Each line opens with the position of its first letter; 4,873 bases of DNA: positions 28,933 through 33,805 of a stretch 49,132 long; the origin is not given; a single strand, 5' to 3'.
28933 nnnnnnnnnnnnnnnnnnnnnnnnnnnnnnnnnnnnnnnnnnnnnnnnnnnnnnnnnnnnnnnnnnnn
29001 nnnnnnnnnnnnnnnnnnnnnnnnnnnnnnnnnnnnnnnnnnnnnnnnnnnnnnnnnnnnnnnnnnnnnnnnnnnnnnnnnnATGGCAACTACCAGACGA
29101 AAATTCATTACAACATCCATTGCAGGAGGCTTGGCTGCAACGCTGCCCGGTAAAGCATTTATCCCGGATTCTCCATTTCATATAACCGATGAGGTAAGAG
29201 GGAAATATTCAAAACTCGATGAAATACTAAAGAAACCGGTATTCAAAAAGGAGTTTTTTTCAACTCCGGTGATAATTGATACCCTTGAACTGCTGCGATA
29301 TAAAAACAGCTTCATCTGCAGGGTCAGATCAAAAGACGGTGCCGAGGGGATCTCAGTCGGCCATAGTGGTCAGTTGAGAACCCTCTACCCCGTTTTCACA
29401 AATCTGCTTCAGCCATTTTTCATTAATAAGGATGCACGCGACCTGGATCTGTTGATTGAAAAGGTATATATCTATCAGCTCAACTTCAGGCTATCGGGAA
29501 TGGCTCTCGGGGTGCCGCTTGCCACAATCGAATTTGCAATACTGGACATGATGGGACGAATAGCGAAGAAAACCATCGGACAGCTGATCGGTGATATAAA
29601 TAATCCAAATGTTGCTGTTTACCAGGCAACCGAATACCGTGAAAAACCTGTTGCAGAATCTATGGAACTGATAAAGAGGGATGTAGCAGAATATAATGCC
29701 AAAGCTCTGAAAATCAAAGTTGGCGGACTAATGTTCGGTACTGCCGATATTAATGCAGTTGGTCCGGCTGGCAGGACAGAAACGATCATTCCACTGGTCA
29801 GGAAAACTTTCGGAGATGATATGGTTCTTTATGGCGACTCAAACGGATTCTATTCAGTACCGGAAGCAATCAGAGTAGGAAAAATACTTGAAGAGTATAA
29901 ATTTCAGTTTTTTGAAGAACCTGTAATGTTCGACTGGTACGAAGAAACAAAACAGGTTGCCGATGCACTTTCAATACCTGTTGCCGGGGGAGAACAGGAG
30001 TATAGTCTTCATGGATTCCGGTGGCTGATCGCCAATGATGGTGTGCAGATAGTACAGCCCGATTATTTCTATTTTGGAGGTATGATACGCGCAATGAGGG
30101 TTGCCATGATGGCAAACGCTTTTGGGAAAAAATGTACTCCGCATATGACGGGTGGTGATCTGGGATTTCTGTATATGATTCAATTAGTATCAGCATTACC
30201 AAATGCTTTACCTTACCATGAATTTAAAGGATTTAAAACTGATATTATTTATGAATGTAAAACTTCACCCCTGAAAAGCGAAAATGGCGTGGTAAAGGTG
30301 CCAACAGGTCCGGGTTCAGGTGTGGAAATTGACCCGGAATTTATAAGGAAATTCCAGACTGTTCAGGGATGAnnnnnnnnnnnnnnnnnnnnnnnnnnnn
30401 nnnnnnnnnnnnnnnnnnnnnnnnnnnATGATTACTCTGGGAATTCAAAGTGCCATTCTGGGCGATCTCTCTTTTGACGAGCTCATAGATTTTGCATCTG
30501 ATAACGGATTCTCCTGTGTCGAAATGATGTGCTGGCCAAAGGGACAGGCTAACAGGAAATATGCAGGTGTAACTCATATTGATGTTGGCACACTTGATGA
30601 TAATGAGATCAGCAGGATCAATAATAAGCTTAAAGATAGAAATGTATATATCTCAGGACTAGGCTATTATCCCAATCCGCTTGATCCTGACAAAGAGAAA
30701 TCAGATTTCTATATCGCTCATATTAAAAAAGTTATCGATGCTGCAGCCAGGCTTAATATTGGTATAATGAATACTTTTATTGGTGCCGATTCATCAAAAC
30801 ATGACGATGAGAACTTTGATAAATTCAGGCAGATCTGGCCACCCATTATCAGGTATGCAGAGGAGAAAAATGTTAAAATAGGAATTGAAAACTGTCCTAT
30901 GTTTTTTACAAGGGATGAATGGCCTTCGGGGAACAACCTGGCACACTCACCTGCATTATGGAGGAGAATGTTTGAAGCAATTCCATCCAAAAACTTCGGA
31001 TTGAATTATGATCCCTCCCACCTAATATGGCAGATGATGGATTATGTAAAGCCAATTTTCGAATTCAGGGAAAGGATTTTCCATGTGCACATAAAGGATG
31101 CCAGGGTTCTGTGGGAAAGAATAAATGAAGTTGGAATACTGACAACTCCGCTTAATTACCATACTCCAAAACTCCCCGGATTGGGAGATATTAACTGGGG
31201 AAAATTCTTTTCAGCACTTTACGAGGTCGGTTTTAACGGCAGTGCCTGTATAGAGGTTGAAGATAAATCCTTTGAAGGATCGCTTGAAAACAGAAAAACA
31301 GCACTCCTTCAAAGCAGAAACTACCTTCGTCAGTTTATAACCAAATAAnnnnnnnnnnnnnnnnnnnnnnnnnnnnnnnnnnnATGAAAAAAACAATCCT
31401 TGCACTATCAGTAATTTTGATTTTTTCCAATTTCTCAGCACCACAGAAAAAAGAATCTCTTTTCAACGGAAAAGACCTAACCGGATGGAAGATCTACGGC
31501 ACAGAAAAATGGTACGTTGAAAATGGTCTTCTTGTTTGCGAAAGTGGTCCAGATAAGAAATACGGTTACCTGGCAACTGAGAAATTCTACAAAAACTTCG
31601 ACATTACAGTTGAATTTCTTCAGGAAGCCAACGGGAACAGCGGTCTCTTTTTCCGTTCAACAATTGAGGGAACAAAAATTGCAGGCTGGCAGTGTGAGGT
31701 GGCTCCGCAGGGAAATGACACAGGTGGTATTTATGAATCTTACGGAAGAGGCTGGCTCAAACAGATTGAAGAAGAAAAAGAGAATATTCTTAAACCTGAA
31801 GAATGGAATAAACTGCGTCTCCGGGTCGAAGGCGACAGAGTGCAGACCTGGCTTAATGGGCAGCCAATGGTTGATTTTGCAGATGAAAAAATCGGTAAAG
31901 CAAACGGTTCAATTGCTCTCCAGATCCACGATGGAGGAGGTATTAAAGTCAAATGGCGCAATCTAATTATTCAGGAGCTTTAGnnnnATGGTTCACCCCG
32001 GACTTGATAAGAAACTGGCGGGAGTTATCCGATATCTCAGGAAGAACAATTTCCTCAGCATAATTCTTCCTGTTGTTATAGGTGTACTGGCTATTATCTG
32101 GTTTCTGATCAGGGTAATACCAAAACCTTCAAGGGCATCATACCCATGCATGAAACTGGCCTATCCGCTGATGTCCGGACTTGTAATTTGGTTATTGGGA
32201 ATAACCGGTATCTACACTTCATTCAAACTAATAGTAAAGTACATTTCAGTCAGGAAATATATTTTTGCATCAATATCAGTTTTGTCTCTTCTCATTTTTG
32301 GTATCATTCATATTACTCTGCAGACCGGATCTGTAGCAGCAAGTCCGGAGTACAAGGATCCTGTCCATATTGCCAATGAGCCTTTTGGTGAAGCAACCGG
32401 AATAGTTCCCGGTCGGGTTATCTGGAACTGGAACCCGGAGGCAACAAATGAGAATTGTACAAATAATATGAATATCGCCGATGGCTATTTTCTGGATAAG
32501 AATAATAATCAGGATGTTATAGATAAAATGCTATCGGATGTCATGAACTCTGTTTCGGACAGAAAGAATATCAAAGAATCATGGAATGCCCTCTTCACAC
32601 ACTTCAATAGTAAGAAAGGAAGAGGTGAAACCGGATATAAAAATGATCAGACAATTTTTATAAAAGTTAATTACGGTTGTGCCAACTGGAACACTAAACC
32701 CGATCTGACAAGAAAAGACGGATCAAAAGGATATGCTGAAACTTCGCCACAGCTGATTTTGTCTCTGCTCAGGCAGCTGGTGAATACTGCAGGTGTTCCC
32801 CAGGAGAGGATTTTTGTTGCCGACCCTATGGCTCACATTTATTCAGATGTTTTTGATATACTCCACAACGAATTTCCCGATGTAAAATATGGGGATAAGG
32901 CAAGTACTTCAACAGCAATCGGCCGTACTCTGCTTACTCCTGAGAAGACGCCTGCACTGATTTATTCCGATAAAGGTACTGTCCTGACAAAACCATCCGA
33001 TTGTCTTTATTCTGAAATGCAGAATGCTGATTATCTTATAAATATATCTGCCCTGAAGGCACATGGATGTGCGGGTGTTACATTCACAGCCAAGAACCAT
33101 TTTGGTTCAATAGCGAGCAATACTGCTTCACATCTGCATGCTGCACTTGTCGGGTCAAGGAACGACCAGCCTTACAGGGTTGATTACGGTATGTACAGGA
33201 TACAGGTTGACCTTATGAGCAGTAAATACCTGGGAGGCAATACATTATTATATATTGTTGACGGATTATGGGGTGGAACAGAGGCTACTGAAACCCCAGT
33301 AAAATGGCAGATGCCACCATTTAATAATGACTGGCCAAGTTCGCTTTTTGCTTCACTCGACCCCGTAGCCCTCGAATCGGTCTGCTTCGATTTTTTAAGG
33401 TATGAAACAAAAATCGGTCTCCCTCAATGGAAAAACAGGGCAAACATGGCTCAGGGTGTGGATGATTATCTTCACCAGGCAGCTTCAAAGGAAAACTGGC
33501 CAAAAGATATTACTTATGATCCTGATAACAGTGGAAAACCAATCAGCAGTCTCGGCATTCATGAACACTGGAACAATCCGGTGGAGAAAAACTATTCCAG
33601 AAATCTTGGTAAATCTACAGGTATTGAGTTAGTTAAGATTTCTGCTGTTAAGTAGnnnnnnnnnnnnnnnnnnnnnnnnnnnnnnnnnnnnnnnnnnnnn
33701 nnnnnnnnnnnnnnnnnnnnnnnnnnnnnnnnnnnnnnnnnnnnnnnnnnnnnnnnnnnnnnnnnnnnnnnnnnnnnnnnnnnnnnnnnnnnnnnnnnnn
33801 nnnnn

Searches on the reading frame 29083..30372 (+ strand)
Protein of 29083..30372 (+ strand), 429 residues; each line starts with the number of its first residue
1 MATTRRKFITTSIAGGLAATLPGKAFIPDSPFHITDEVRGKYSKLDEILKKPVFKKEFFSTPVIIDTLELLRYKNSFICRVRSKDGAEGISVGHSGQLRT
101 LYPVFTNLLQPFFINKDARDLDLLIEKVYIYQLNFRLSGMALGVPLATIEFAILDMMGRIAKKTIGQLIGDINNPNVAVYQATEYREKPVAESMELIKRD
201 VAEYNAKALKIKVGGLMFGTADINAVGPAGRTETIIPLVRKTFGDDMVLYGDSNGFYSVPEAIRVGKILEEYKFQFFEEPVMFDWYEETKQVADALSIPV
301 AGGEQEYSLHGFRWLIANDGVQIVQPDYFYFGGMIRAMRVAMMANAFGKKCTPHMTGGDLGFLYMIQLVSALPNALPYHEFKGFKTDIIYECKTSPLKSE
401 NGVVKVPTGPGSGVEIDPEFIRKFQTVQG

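Call 3: search_protein_families(library=pfam, proteins=[window:29083-30372:+], max_evalue=0.01)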
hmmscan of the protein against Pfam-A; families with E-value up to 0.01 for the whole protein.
window:29083-30372:+ (429 aa): 2 families
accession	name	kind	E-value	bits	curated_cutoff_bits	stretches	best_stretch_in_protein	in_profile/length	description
PF13378.12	MR_MLE_C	-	4.5e-51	174.1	29.4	1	195-419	4-218/219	Enolase C-terminal domain-like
PF02746.21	MR_MLE_N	-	0.00095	19.8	22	1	78-170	30-117/117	Mandelate racemase / muconate lactonizing enzyme, N-terminal domain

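Call 4: search_protein_families(library=ncbifam, proteins=[window:29083-30372:+], max_evalue=0.01)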
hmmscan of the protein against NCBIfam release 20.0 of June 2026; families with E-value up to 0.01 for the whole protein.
window:29083-30372:+ (429 aa): 12 families
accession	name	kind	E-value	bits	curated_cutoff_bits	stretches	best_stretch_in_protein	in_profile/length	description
NF040866.1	AraD_Arch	equivalog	1.2e-36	126.5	650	1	105-425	64-370/372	arabinonate dehydratase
NF040790.2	glucon_galact_dh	equivalog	9.3e-36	123.5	750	1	78-425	27-370/390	bifunctional D-gluconate/D-galactonate dehydratase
NF010624.0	PRK14017.1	equivalog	1.1e-32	113.5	311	1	95-425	35-361/382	galactonate dehydratase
NF047820.1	TalGalacDh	equivalog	2.5e-26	92.5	500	1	77-416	39-356/371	L-talarate/galactarate dehydratase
NF011968.0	PRK15440.1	equivalog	5.8e-20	71.5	393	1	76-357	59-322/395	L-rhamnonate dehydratase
NF043051.1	ManoateDhtManD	equivalog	1.9e-18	66.5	550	1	235-425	194-384/403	D-mannonate dehydratase ManD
NF011654.0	PRK15072.1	subfamily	5.4e-17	61.8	430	2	234-425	194-385/404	D-galactonate dehydratase family protein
TIGR02534.1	mucon_cyclo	subfamily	1.9e-11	43.6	334.95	1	147-424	101-365/368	muconate/chloromuconate family cycloisomerase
NF043002.1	HProlDhtase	equivalog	3.5e-09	36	500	1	146-417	102-355/366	cis-3-hydroxy-L-proline dehydratase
TIGR03247.1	glucar-dehydr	equivalog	9.6e-06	24.6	828.7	1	196-423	187-404/441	glucarate dehydratase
TIGR01928.1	menC_lowGC_arch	equivalog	0.0002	20.5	200.65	1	231-346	160-273/325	o-succinylbenzoate synthase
TIGR01927.1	menC_gam_Gplu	equivalog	0.0068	15.7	130.55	1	226-318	134-227/307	o-succinylbenzoate synthase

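Call 54: search_solved_structures(query=window:29083-30372:+, max_evalue=1e-20)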
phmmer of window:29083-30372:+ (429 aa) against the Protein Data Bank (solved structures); distinct sequences matched with E-value up to 1e-20: 16.
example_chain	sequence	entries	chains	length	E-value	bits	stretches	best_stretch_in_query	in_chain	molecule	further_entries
3u4f_A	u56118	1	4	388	7.8e-48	166.9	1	73-423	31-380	Mandelate racemase/muconate lactonizing enzyme family protein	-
3tcs_A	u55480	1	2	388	2.4e-46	162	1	78-425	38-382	Racemase, putative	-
3t8q_A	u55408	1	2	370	8.2e-45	157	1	72-422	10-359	Mandelate racemase/muconate lactonizing enzyme family protein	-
3t9p_A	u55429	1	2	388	9.7e-37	130.4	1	73-421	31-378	Mandelate racemase/muconate lactonizing enzyme family protein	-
5olc_A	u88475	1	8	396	2.3e-33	119.3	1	78-422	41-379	Galactonate dehydratase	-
3n4e_A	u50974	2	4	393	3.2e-27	99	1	78-419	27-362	Mandelate racemase/muconate lactonizing enzyme, C-terminal domain protein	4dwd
3bjs_A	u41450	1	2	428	1.2e-25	93.8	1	74-429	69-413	Mandelate racemase/muconate lactonizing enzyme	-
4e4u_A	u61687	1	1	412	2.3e-25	92.9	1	79-424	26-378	Mandalate racemase/muconate lactonizing enzyme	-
4ggb_A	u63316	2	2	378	2.1e-24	89.7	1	114-425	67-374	Putative uncharacterized protein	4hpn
3ozm_A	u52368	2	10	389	9.2e-24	87.6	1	75-422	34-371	Putative mandelate racemase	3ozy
3h12_A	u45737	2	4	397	1e-23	87.5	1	75-422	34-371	mandelate racemase | Putative mandelate racemase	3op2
2o56_A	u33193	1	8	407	2.1e-23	86.4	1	238-427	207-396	Putative mandelate racemase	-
2gl5_A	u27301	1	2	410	1.5e-22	83.6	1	233-424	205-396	putative dehydratase protein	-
4e6m_A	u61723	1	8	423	1.7e-22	83.5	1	233-424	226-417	Putative dehydratase protein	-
2poz_A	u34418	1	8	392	1.5e-21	80.4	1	87-416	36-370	Putative dehydratase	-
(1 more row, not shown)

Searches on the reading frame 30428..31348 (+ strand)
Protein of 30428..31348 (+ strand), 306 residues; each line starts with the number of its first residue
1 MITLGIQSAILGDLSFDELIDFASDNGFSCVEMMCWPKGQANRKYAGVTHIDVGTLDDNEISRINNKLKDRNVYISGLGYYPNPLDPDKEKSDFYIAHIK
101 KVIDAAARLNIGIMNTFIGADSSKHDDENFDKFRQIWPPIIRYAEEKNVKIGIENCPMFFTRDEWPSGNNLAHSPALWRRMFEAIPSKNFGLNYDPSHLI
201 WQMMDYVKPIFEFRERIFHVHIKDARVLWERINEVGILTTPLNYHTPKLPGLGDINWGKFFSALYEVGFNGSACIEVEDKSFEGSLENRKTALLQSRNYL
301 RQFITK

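Call 3: search_protein_families(library=pfam, proteins=[window:30428-31348:+], max_evalue=0.01)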
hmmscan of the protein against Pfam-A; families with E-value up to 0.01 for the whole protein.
window:30428-31348:+ (306 aa): 1 family
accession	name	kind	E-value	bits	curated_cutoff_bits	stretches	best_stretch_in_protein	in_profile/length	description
PF01261.30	AP_endonuc_2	-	1.5e-44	153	31.1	1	20-302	1-248/249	Xylose isomerase-like TIM barrel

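Call 4: search_protein_families(library=ncbifam, proteins=[window:30428-31348:+], max_evalue=0.01)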
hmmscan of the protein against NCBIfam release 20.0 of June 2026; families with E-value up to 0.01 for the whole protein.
window:30428-31348:+ (306 aa): 4 families
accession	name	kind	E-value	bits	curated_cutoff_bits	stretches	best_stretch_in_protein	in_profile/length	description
TIGR04379.1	myo_inos_iolE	equivalog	1.8e-08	34.3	290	1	187-279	174-268/290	myo-inosose-2 dehydratase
NF041099.2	keto_glucon_epim_IolO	equivalog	3.3e-07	29.9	300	1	86-225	82-214/269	5-keto-L-gluconate epimerase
TIGR03234.1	OH-pyruv-isom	equivalog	2.7e-06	26.9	353.45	1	8-276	8-239/254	hydroxypyruvate isomerase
NF009689.0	PRK13210.1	subfamily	0.0027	16.9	200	0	4-305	6-280/286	L-ribulose-5-phosphate 3-epimerase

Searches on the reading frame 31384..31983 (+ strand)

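Call 3: search_protein_families(library=pfam, proteins=[window:31384-31983:+], max_evalue=0.01)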
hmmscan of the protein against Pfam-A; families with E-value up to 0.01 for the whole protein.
window:31384-31983:+ (199 aa): 4 families
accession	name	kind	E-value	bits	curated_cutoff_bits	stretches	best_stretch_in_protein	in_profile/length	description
PF06439.18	3keto-disac_hyd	-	2.2e-39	135.9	26.8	1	24-196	3-186/187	3-keto-disaccharide hydrolase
PF20407.5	DUF1583_N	-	0.00013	22.2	22.9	1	126-164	76-114/150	Domain of unknown function (DUF1583_N)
PF19763.6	DUF6250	-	0.0014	19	26.9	1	124-170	100-145/165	Domain of unknown function (DUF6250)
PF21708.4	Glyco_hydro_59_C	-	0.0042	17.6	27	0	135-179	114-157/175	Galactocerebrosidase, C-terminal lectin domain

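Call 4: search_protein_families(library=ncbifam, proteins=[window:31384-31983:+], max_evalue=0.01)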
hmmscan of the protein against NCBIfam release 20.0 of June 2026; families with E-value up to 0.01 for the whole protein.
window:31384-31983:+ (199 aa): 1 family
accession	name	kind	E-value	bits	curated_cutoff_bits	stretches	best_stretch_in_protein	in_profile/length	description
NF053732.1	HyalteLyHylBENTFA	equivalog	0.0037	14.9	1350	1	71-176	91-187/1000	hyaluronate lyase HylB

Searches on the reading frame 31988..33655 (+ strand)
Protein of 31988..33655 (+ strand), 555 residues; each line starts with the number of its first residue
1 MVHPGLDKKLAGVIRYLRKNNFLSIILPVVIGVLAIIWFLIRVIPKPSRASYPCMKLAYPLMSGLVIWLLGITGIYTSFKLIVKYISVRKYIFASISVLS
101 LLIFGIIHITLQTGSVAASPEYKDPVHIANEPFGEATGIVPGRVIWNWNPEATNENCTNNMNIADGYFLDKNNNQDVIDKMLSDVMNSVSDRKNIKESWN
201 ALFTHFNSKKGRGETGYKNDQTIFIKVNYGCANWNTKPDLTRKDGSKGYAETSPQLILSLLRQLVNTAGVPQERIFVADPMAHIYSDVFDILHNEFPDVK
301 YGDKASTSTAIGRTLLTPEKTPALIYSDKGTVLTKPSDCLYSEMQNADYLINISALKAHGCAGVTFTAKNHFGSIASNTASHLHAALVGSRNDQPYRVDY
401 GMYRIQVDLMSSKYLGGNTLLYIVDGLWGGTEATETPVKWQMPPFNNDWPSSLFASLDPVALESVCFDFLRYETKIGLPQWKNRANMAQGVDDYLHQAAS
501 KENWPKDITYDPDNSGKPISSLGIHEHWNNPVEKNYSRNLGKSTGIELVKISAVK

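Call 3: search_protein_families(library=pfam, proteins=[window:31988-33655:+], max_evalue=0.01)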
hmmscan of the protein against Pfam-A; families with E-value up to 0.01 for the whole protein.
window:31988-33655:+ (555 aa): 1 family
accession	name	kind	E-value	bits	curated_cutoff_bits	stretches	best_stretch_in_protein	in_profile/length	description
PF04015.17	DUF362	-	8.9e-15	55.7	24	1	237-468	4-200/200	Domain of unknown function (DUF362)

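Call 4: search_protein_families(library=ncbifam, proteins=[window:31988-33655:+], max_evalue=0.01)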
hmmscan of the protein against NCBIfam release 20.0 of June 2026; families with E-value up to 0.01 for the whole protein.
window:31988-33655:+ (555 aa): 0 families
